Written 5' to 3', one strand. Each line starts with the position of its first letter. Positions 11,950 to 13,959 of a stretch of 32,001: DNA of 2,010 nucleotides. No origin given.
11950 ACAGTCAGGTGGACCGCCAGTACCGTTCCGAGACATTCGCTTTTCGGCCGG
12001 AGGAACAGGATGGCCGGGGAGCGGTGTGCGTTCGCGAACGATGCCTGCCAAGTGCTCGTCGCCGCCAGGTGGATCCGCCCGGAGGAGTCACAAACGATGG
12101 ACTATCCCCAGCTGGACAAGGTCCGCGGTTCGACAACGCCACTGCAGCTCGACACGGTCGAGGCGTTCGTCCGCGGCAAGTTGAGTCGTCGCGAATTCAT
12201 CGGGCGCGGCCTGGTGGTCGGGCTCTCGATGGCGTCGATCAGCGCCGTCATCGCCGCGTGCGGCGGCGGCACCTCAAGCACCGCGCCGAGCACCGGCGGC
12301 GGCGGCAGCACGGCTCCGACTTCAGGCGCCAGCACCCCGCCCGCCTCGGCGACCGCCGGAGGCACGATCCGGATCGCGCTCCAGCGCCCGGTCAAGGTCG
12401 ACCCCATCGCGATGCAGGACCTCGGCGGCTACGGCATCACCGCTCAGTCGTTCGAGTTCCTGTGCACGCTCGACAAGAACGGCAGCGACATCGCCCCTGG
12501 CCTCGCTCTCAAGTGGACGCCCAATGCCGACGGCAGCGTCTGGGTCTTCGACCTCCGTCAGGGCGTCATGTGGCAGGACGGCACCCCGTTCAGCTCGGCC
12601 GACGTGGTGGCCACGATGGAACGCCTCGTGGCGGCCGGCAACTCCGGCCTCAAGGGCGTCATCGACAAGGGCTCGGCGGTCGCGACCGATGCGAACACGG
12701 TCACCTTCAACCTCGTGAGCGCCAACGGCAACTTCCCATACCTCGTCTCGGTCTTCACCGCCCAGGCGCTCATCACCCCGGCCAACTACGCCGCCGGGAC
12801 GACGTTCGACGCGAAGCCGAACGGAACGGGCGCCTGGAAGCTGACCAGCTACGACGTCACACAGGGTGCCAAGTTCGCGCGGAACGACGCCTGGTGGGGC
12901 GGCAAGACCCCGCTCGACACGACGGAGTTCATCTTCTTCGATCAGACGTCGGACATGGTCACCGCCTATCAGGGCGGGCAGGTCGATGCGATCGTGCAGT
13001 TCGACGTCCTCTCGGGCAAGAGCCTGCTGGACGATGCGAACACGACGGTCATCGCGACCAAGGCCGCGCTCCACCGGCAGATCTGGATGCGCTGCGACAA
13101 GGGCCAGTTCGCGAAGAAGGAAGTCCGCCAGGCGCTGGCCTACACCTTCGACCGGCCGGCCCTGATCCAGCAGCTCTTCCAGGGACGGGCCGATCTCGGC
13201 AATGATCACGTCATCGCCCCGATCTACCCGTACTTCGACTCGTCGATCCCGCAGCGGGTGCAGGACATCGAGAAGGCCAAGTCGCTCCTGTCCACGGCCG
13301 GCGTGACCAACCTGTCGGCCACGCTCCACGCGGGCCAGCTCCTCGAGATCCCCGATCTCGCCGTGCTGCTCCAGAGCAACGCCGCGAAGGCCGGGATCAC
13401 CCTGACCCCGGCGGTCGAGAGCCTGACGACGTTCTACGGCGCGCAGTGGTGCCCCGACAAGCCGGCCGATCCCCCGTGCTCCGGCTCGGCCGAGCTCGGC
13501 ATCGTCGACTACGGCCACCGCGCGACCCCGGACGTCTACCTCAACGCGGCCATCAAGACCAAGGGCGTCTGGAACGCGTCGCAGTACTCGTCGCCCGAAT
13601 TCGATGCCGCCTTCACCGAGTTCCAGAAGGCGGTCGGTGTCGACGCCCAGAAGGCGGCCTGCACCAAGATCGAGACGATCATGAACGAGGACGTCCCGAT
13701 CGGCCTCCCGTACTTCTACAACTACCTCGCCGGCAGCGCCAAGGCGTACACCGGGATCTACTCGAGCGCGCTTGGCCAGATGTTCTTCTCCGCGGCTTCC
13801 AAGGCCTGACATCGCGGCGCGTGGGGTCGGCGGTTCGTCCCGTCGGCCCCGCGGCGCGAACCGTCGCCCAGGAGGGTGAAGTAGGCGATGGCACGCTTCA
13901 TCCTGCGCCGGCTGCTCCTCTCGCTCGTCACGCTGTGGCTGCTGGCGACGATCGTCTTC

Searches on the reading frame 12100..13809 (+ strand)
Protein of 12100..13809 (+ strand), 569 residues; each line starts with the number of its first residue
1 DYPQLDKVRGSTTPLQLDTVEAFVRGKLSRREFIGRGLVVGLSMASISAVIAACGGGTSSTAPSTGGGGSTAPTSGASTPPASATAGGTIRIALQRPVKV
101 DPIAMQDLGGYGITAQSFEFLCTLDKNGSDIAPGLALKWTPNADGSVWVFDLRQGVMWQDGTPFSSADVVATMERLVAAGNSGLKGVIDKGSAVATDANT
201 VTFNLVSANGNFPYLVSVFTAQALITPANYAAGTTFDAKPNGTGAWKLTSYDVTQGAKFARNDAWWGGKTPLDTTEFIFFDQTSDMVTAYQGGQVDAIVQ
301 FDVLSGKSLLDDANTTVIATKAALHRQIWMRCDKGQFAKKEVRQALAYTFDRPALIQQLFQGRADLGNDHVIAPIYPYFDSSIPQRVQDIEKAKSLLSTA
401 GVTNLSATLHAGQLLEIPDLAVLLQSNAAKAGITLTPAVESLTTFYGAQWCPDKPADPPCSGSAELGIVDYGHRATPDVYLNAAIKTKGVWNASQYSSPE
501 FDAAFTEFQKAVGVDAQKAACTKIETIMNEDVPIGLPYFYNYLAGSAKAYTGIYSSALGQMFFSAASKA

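Call 8: search_protein_families(library=pfam, proteins=[window:12100-13809:+], max_evalue=0.001)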
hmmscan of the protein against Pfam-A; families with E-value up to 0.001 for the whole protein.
window:12100-13809:+ (569 aa): 1 family
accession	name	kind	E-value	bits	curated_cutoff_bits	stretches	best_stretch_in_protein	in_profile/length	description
PF00496.27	SBP_bac_5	-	8.8e-63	213.1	32.4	1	131-442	2-326/368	Bacterial extracellular solute-binding proteins, family 5 Middle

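Call 20: search_protein_families(library=ncbifam, proteins=[window:12100-13809:+], max_evalue=0.001)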
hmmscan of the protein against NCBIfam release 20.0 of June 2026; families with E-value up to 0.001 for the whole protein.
window:12100-13809:+ (569 aa): 11 families
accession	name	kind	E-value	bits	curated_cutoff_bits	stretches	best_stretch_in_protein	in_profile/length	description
NF045468.1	Opp5A_nikA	equivalog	2.6e-37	128.5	600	1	115-436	42-364/488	nickel ABC transporter substrate-binding protein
TIGR02294.1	nickel_nikA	equivalog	5.4e-32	111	393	1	118-403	36-328/501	nickel ABC transporter substrate-binding protein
NF047575.1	opine_bind_CntA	exception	3.2e-23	82.1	800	1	113-404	59-362/535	staphylopine-dependent metal ABC transporter substrate-binding lipoprotein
NF045467.1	Opp4A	equivalog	6.1e-22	77.6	650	2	237-402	204-380/556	oligopeptide ABC transporter substrate-binding protein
NF011942.0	PRK15413.1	equivalog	3.7e-21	75.4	594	1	100-409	41-351/512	glutathione ABC transporter substrate-binding protein GsiB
NF043070.1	DppA_dipep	equivalog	6.8e-17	61.2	1005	1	123-404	66-370/535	dipeptide ABC transporter periplasmic-binding protein DppA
TIGR04028.1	SBP_KPN_01854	hypoth_equivalog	1.9e-16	59.7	468.5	1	128-404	41-333/509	TIGR04028 family ABC transporter substrate-binding protein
NF011684.0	PRK15104.1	equivalog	4.1e-15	55.5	947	1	99-180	51-130/543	oligopeptide ABC transporter substrate-binding protein OppA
NF011689.0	PRK15109.1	equivalog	1.3e-13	50.4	560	1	113-534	61-504/547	ABC transporter substrate-binding protein SapA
NF010149.0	PRK13626.1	equivalog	3.7e-08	32.5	476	1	113-286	146-310/552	HTH-type transcriptional regulator SgrR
NF007287.0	PRK09755.1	equivalog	1.2e-07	30.9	1098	1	97-179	43-124/535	ABC transporter substrate-binding protein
